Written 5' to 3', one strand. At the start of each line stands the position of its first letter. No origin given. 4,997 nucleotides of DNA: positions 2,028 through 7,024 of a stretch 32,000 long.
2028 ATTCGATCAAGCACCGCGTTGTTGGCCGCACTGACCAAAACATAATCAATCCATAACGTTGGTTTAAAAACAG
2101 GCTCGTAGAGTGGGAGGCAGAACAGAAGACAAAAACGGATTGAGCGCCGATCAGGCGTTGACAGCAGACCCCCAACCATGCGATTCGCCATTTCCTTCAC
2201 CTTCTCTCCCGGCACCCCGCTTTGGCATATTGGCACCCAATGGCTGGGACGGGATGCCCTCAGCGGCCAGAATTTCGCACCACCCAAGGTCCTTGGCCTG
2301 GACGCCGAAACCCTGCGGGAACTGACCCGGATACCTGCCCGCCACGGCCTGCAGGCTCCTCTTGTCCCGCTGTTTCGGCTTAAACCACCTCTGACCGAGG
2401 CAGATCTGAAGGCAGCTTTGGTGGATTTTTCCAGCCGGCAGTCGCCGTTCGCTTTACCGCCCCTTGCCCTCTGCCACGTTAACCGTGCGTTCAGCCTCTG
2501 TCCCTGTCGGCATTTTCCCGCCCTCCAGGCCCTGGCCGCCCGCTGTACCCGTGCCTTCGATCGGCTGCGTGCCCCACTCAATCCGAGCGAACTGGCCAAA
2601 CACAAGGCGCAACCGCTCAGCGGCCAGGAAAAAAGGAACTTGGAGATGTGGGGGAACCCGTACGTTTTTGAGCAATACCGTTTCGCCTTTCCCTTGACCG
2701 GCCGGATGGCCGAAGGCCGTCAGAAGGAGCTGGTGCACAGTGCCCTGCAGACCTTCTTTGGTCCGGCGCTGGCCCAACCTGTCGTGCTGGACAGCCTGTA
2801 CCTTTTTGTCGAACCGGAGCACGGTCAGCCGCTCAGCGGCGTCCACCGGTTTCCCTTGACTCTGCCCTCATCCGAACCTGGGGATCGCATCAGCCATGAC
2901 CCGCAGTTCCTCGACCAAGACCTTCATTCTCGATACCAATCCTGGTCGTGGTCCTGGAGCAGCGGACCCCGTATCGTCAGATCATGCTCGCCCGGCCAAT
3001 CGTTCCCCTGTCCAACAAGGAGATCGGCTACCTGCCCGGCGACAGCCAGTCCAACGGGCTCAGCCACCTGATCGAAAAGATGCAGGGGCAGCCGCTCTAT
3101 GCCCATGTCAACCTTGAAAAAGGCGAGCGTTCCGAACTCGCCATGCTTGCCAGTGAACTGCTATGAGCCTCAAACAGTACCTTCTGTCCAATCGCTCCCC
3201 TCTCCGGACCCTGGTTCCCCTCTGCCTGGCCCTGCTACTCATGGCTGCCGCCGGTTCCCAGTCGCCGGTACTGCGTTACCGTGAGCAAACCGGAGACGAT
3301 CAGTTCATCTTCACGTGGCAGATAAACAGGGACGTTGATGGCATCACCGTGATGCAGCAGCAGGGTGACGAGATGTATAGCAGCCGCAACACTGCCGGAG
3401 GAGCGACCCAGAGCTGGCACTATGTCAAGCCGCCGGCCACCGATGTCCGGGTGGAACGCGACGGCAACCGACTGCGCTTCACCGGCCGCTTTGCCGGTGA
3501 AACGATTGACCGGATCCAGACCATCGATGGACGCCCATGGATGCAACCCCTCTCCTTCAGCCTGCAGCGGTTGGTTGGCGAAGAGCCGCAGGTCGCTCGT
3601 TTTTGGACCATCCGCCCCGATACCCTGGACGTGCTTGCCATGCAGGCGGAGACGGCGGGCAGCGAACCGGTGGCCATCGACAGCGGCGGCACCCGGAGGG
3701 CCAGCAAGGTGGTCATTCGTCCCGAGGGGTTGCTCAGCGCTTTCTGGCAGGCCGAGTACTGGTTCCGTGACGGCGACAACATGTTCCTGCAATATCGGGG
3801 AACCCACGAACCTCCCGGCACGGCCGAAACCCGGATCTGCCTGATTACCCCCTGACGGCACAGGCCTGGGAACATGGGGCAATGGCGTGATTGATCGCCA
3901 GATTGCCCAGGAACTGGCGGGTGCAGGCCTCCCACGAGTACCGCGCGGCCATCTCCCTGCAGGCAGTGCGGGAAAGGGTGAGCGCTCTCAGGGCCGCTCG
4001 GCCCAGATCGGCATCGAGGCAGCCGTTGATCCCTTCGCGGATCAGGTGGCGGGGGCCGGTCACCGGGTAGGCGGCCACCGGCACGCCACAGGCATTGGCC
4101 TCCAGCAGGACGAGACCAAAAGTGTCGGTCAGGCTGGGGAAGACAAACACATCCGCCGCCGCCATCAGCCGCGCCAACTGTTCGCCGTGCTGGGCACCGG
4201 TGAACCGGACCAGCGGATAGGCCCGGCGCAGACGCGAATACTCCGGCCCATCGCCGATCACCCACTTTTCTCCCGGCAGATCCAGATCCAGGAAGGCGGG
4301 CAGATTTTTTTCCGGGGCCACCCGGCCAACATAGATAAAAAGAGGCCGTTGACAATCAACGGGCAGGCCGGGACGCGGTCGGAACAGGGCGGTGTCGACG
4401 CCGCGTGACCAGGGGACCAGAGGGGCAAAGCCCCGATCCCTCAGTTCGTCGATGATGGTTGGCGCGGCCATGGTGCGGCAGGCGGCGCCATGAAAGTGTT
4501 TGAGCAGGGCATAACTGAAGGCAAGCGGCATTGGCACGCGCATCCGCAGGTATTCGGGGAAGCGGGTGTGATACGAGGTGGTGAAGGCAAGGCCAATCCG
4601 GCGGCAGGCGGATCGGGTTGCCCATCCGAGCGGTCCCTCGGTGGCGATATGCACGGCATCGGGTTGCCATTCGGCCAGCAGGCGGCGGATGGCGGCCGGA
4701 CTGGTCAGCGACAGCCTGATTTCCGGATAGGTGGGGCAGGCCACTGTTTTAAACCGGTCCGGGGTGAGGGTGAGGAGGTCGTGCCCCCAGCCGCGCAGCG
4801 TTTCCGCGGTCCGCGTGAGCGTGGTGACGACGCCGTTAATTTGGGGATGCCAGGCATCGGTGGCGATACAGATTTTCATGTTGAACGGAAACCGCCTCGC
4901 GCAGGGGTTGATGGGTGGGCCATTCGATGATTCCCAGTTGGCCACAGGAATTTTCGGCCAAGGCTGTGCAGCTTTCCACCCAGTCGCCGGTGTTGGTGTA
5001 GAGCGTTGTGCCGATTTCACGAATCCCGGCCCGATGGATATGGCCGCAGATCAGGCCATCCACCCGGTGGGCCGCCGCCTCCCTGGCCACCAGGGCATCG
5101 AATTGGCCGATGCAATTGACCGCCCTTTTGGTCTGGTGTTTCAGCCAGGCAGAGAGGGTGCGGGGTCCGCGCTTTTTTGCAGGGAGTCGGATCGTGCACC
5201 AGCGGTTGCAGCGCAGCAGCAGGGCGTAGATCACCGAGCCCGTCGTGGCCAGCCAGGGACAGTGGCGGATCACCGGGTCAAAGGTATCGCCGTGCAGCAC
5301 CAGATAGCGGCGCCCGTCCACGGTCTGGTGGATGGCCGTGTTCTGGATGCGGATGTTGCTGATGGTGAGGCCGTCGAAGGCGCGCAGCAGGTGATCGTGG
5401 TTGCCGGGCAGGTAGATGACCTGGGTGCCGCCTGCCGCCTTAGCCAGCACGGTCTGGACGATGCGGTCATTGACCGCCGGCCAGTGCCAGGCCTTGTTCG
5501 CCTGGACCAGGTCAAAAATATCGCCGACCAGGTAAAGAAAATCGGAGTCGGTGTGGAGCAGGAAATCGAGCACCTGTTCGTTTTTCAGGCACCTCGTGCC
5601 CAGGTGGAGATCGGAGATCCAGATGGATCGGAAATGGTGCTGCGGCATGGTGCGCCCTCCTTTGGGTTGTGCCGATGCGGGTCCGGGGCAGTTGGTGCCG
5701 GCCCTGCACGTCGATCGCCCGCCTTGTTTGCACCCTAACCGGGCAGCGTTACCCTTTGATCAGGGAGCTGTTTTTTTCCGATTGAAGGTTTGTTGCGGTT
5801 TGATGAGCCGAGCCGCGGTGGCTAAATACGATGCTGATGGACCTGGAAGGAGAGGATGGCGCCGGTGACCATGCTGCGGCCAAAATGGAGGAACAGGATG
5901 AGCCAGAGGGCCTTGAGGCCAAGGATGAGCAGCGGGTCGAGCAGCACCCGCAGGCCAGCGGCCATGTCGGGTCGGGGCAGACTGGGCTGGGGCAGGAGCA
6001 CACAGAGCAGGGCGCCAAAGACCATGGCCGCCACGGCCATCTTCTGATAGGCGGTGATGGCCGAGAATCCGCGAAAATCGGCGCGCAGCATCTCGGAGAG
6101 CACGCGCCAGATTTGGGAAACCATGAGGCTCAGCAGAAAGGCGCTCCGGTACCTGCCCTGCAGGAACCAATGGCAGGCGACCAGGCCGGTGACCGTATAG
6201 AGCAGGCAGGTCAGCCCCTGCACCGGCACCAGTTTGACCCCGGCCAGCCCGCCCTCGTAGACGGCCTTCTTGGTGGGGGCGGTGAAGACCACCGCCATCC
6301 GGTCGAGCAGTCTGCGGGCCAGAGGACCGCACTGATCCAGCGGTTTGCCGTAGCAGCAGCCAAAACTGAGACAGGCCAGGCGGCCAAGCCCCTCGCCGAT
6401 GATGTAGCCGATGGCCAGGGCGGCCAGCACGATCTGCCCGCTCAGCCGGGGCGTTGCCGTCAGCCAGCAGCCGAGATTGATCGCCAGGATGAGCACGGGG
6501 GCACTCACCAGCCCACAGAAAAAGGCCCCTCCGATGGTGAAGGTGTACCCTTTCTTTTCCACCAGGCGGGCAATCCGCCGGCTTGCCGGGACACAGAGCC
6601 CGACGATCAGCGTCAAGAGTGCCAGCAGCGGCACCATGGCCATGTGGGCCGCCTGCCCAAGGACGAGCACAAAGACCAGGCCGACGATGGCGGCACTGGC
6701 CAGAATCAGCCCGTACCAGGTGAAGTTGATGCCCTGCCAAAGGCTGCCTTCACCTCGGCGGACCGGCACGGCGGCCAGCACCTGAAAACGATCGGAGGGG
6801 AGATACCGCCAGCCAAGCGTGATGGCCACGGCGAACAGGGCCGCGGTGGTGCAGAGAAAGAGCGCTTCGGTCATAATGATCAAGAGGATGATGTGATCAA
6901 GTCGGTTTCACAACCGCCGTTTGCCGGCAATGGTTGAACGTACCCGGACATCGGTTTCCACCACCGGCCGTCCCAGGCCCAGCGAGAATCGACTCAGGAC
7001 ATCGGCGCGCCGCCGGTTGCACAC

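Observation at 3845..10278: Same-strand polar-lipid gene cluster (unknown 785-aa protein, PSD-type, Lgt-type, LpxH-type, GT4) that matches no pathway I can name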

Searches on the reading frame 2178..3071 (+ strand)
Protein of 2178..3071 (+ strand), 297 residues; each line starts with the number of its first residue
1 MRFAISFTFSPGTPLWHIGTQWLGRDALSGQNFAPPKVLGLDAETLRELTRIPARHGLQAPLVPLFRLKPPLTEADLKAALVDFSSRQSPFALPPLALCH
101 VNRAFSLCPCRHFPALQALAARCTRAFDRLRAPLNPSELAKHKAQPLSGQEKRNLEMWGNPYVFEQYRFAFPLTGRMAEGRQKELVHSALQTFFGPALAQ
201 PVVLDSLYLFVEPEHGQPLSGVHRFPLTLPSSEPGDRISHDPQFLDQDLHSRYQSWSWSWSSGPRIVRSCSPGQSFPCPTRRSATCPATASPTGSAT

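Call 8: search_protein_families(library=pfam, proteins=[window:2178-3071:+], max_evalue=0.01)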
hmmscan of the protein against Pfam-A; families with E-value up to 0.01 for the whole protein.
window:2178-3071:+ (297 aa): 1 family
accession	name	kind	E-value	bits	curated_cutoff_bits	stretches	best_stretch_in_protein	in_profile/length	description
PF06299.18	DUF1045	-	1.1e-43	149.5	24.3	1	63-219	3-158/159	Protein of unknown function (DUF1045)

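Call 9: search_protein_families(library=ncbifam, proteins=[window:2178-3071:+], max_evalue=0.01)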
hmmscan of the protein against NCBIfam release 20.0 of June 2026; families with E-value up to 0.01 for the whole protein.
window:2178-3071:+ (297 aa): 1 family
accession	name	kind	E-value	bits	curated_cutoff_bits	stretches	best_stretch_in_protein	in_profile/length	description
TIGR03223.1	Phn_opern_protn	hypoth_equivalog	7.1e-59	199.2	248.95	1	1-227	1-226/228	putative phosphonate metabolism protein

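Call 106: search_protein_families(library=pfam, proteins=[window:2178-3071:+], max_evalue=1)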
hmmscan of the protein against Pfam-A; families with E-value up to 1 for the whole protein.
window:2178-3071:+ (297 aa): 1 family
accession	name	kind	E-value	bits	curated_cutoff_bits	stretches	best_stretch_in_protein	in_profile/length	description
PF06299.18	DUF1045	-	1.1e-43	149.5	24.3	1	63-219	3-158/159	Protein of unknown function (DUF1045)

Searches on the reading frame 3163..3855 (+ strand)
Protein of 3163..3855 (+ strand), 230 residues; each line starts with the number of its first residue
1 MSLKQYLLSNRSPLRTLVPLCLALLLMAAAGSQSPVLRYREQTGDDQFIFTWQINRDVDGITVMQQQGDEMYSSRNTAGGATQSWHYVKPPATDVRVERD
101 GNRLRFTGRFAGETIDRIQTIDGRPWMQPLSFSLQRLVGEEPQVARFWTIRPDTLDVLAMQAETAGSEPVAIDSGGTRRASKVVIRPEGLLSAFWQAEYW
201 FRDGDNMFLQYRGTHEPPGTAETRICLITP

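Call 8: search_protein_families(library=pfam, proteins=[window:3163-3855:+], max_evalue=0.01)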
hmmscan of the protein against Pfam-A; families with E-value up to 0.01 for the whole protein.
window:3163-3855:+ (230 aa): 0 families

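Call 9: search_protein_families(library=ncbifam, proteins=[window:3163-3855:+], max_evalue=0.01)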
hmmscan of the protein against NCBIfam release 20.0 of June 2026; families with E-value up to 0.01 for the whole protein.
window:3163-3855:+ (230 aa): 0 families

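Call 106: search_protein_families(library=pfam, proteins=[window:3163-3855:+], max_evalue=1)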
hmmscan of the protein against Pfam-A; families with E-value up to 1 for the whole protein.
window:3163-3855:+ (230 aa): 0 families

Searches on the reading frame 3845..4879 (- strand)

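Call 8: search_protein_families(library=pfam, proteins=[window:3845-4879:-], max_evalue=0.01)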
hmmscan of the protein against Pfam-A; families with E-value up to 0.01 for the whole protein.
window:3845-4879:- (344 aa): 5 families
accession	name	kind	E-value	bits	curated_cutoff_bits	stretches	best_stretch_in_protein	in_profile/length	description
PF13692.12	Glyco_trans_1_4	-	7.6e-21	75.3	27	1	179-290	2-125/142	Glycosyl transferases group 1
PF00534.26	Glycos_transf_1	-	5e-20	72.2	26.4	1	177-288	14-139/172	Glycosyl transferases group 1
PF13439.12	Glyco_transf_4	-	1.1e-16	61.8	28.5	1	14-164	1-169/170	Glycosyltransferase Family 4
PF13579.12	Glyco_trans_4_4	-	6.5e-08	33.5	29.7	1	16-152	2-148/158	Glycosyl transferase 4-like domain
PF20706.3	GT4-conflict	-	7.3e-07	28.9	26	1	233-282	273-322/385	Family 4 Glycosyltransferase in conflict systems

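Call 9: search_protein_families(library=ncbifam, proteins=[window:3845-4879:-], max_evalue=0.01)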
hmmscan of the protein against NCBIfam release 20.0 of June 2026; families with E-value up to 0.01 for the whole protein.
window:3845-4879:- (344 aa): 24 families
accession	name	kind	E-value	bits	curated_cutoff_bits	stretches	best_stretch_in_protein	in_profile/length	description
NF053787.1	GlcN_PG_synth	equivalog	4.6e-21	75.1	480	1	55-285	66-305/361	N-acetylglucosaminyl phosphatidylglycerol synthase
TIGR03999.1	thiol_BshA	equivalog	1.5e-12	47.2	273.7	1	207-303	234-336/375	N-acetyl-alpha-D-glucosaminyl L-malate synthase BshA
TIGR04047.1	MSMEG_0565_glyc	hypoth_equivalog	2e-12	46.9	259.85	1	224-324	259-368/373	MSMEG_0565 family glycosyltransferase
TIGR03449.1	mycothiol_MshA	equivalog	6e-12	45.2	462.5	1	223-289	285-351/406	D-inositol-3-phosphate glycosyltransferase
TIGR03088.1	stp2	hypoth_equivalog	2.1e-11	43.5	409.05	1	222-289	255-320/374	TIGR03088 family PEP-CTERM/XrtA system glycosyltransferase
NF049988.1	MGlcDAGSynMgs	equivalog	3.4e-11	43.1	400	2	1-46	1-46/398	alpha-monoglucosyldiacylglycerol synthase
NF041876.1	EPS_EpsE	equivalog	3.3e-10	39.8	400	1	224-289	278-343/389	exopolysaccharide biosynthesis GT4 family glycosyltransferase EpsE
TIGR02149.1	glgA_Coryne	subfamily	5.2e-10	39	302.4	1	233-288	275-330/391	glycogen synthase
TIGR02472.1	sucr_P_syn_N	equivalog_domain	9.1e-10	37.9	576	1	235-298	333-397/439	sucrose-phosphate synthase, putative, glycosyltransferase domain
NF047684.1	TeichurnBiosyTuaC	equivalog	7.3e-09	35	550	1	171-280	214-328/391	teichuronic acid biosynthesis protein TuaC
NF038229.1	Glyco4_Geo_Pelo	equivalog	1.1e-08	34.5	400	1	220-304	216-300/338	GPMC system family 4 glycosyltransferase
TIGR04157.1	glyco_rSAM_CFB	subfamily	1.5e-06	27.4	400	1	180-287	229-346/406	TIGR04157 family glycosyltransferase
NF047880.1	glyco_SdgA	exception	5e-06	25.4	800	1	232-288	380-437/488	serine-aspartate repeat adhesin O-glycosyltransferase SdgA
NF053513.1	Gtran_IagA_BgsA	equivalog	1e-05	24.8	460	1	224-268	218-262/333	LTA glycolipid anchor biosynthesis glycosyltransferase, IagA/BgsA family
NF038295.1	EPS_HpsP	equivalog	1.5e-05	24.2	550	1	226-269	272-315/388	hormogonium polysaccharide biosynthesis glycosyltransferase HpsP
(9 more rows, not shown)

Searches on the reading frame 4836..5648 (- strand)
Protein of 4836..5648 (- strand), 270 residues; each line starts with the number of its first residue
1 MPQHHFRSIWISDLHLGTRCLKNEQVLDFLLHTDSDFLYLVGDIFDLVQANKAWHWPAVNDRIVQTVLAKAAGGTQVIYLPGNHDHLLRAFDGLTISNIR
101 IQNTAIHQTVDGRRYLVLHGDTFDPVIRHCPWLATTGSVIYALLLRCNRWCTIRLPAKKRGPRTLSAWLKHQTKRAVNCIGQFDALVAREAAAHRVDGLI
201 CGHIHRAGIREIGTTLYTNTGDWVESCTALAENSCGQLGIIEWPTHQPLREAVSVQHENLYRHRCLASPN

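Call 8: search_protein_families(library=pfam, proteins=[window:4836-5648:-], max_evalue=0.01)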
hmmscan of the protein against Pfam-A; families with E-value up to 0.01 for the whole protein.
window:4836-5648:- (270 aa): 2 families
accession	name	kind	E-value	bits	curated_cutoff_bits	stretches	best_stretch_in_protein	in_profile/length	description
PF00149.33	Metallophos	-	1.9e-09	38.7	21.5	1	9-206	4-190/191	Calcineurin-like phosphoesterase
PF12850.12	Metallophos_2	-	6.8e-09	36.3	27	1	188-224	98-136/154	Calcineurin-like phosphoesterase superfamily domain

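Call 9: search_protein_families(library=ncbifam, proteins=[window:4836-5648:-], max_evalue=0.01)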
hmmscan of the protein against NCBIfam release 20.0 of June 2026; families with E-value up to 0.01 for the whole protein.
window:4836-5648:- (270 aa): 7 families
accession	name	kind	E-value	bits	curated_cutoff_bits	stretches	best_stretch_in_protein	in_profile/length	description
NF003743.0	PRK05340.1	equivalog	6.4e-12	45.1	134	1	8-225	4-222/242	UDP-2,3-diacylglucosamine diphosphatase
TIGR01854.1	lipid_A_lpxH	equivalog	6.9e-12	45.1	190.35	1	9-230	2-224/231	UDP-2,3-diacylglucosamine diphosphatase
NF003118.0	PRK04036.1-3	equivalog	1.9e-05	23.8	445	0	5-144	225-389/481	DNA-directed DNA polymerase II small subunit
TIGR00040.1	yfcE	subfamily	0.0006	19.9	56.25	0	190-222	101-133/158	YfcE family phosphodiesterase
NF006988.0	PRK09453.1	equivalog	0.00088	19.2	117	0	10-125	5-110/183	phosphodiesterase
TIGR04123.1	P_estr_lig_assc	hypoth_equivalog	0.0024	17.3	150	0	29-108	59-136/207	ligase-associated DNA damage response endonuclease PdeM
TIGR03729.1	acc_ester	subfamily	0.0024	17.3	148.25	0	11-99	5-82/239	putative phosphoesterase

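Call 77: search_dna_similar(query=window:4836-5648:-, collection=plasmids, mode=protein, max_rows=25)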
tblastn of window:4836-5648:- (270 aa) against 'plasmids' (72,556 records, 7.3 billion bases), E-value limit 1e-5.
Records with a match: 33; places in all: 44; records where one place covers at least 80% of the query: 30.
Best place of each record, by identity: <60% 33.
By first word of the organism name: Roseomonas 11; Sinorhizobium 4; Pseudomonas 3; Thioclava 2; Pannonibacter 2; Candidatus 1; Sphingomonas 1; Ralstonia 1; Mitsuaria 1; Shinella 1; and 6 more.
By predicted mobility (MOB-suite, as given by PLSDB): non-mobilizable 32; conjugative 1.
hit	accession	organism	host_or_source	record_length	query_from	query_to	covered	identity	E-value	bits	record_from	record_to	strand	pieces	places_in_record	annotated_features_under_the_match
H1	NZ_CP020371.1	Candidatus Thiodictyon syntrophicum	meromictic lake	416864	6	248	90%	48.2%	2e-62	219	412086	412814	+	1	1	UDP-2,3-diacylglucosamine diphosphatase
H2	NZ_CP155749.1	Sphingomonas parapaucimobilis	Chinese cabbage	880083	3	243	89%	46.9%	1e-63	222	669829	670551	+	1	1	UDP-2,3-diacylglucosamine diphosphatase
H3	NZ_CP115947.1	Ralstonia solanacearum MolK2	Musa sp.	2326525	4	243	89%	46.9%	7e-65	226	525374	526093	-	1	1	record has no annotation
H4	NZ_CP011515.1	Mitsuaria sp. 7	Bacterium from forest soil.,forest soil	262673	7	247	89%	45.0%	1e-59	211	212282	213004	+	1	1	UDP-2,3-diacylglucosamine diphosphatase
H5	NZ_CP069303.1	Shinella sp. PSBB067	monoisolate,Minnesota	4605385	5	243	89%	45.1%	2e-57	204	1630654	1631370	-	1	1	none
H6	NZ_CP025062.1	Roseomonas mucosa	Homo sapiens,Clinical, healthy, human ...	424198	3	243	89%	44.0%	3e-60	213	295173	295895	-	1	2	UDP-2,3-diacylglucosamine diphosphatase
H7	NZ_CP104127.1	Sinorhizobium sp. M103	Phaseolus vulgaris,cell ...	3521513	6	243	88%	44.2%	4e-58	206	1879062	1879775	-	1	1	none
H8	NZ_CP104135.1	Sinorhizobium sp. C101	Phaseolus vulgaris,cell ...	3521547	6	243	88%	44.2%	4e-58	206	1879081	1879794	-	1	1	none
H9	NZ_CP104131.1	Sinorhizobium sp. K101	Phaseolus vulgaris,cell ...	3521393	6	243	88%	44.2%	4e-58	206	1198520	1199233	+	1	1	none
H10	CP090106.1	Sinorhizobium meliloti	Medicago,Cell culture,Plant nodule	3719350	6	243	88%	44.2%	8e-58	205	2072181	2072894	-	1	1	UDP-2,3-diacylglucosamine diphosphatase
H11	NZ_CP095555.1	Roseomonas gilardii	single cell,blood and other clinical ...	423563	3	249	91%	42.5%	2e-58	207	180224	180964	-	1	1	UDP-2,3-diacylglucosamine diphosphatase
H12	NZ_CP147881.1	Roseomonas mucosa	cell culture,Styx glacier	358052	3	243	89%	43.6%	9e-60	211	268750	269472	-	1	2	UDP-2,3-diacylglucosamine diphosphatase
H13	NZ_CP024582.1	Roseomonas sp. FDAARGOS_362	Homo sapiens,peripheral Blood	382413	3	243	89%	43.6%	9e-60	211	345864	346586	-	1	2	UDP-2,3-diacylglucosamine diphosphatase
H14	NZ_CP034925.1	Roseomonas mucosa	Homo sapiens,tissue sample,Clinical, ...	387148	3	243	89%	43.6%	9e-60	211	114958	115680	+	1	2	UDP-2,3-diacylglucosamine diphosphatase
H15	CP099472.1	Roseomonas mucosa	Human skin,single cell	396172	3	243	89%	43.6%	9e-60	211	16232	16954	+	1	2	UDP-2,3-diacylglucosamine diphosphatase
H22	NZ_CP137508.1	Pseudomonas aeruginosa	Homo sapiens,Bacterial culture sample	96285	3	238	87%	43.2%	4e-54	195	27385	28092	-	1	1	UDP-2,3-diacylglucosamine diphosphatase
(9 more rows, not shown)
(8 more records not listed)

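Call 78: get_annotated_region(hit=H10, flank=4000)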
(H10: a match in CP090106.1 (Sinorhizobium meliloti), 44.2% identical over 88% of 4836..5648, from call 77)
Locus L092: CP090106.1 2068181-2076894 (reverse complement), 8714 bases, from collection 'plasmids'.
description: Sinorhizobium meliloti strain Ak57 plasmid pSymB, complete sequence
organism: Sinorhizobium meliloti (NCBI taxid 382)
taxonomy: Bacteria; Pseudomonadota; Alphaproteobacteria; Hyphomicrobiales; Rhizobiaceae; Sinorhizobium; Sinorhizobium meliloti
host: -; source: Medicago,Cell culture,Plant nodule; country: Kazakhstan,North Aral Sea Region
typing (MOB-suite, as given by PLSDB): non-mobilizable
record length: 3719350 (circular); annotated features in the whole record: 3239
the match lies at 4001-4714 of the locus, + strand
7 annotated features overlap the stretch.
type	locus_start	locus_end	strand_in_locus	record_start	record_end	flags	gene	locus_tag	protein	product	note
CDS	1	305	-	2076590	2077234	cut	-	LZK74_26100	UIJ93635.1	acyl-homoserine-lactone synthase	-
CDS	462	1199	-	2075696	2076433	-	-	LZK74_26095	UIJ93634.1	LuxR C-terminal-related transcriptional regulator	-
CDS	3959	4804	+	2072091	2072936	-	-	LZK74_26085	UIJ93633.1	UDP-2,3-diacylglucosamine diphosphatase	-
CDS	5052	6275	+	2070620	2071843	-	-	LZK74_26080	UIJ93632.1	MFS transporter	-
CDS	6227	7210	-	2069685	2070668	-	-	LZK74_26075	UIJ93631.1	dipeptide epimerase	-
CDS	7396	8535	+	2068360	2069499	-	-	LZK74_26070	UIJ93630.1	ABC transporter permease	-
CDS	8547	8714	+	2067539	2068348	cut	-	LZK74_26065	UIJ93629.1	ABC transporter ATP-binding protein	-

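Call 79: get_annotated_region(hit=H22, flank=4000)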
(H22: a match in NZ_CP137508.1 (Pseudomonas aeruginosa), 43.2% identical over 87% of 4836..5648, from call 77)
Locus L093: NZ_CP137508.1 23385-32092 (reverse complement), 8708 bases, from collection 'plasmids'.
description: Pseudomonas aeruginosa strain HPA0698 plasmid pHPA0698-2, complete sequence
organism: Pseudomonas aeruginosa (NCBI taxid 287)
taxonomy: Bacteria; Pseudomonadota; Gammaproteobacteria; Pseudomonadales; Pseudomonadaceae; Pseudomonas; Pseudomonas aeruginosa
host: -; source: Homo sapiens,Bacterial culture sample; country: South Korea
typing (MOB-suite, as given by PLSDB): non-mobilizable
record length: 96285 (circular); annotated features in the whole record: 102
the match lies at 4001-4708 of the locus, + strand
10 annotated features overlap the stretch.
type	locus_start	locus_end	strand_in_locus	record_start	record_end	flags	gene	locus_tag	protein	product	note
CDS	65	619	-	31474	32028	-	-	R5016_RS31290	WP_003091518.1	NAD(P)H-dependent oxidoreductase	-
CDS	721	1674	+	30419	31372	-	-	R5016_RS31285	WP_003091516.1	LysR family transcriptional regulator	-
CDS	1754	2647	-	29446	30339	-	-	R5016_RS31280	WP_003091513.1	DMT family transporter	GO:0055085 - transmembrane transport [Evidence IEA]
CDS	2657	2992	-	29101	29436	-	-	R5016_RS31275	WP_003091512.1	tRNA-binding protein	-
CDS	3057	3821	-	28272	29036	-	-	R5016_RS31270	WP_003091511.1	helix-turn-helix domain-containing protein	GO:0006355 - regulation of DNA-templated transcription [Evidence IEA]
CDS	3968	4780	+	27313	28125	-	-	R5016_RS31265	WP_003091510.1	UDP-2,3-diacylglucosamine diphosphatase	-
CDS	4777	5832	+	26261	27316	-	-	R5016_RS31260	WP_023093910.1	glycosyltransferase family 1 protein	-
CDS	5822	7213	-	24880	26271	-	-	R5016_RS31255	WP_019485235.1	adenylate/guanylate cyclase domain-containing protein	GO:0009190 - cyclic nucleotide biosynthetic process [Evidence IEA]; GO:0035556 - intracellular signal transduction ...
CDS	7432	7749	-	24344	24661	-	-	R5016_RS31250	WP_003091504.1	Mpo1-like protein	-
CDS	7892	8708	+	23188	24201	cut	-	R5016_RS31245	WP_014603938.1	AraC family transcriptional regulator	-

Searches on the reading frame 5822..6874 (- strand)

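Call 8: search_protein_families(library=pfam, proteins=[window:5822-6874:-], max_evalue=0.01)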
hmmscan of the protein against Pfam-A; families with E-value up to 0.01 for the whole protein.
window:5822-6874:- (350 aa): 1 family
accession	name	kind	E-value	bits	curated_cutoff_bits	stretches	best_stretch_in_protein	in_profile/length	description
PF01790.23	LGT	-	1.7e-10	41.1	24.9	1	48-292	8-239/240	Prolipoprotein diacylglyceryl transferase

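Call 9: search_protein_families(library=ncbifam, proteins=[window:5822-6874:-], max_evalue=0.01)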
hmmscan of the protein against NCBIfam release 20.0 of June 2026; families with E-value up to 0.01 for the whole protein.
window:5822-6874:- (350 aa): 2 families
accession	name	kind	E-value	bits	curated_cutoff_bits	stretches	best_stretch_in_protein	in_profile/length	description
TIGR00544.1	lgt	equivalog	3e-06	26.8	118.9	1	47-293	17-257/280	prolipoprotein diacylglyceryl transferase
NF000778.0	PRK00052.3-4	equivalog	0.0056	16.3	334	0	157-291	121-241/252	prolipoprotein diacylglyceryl transferase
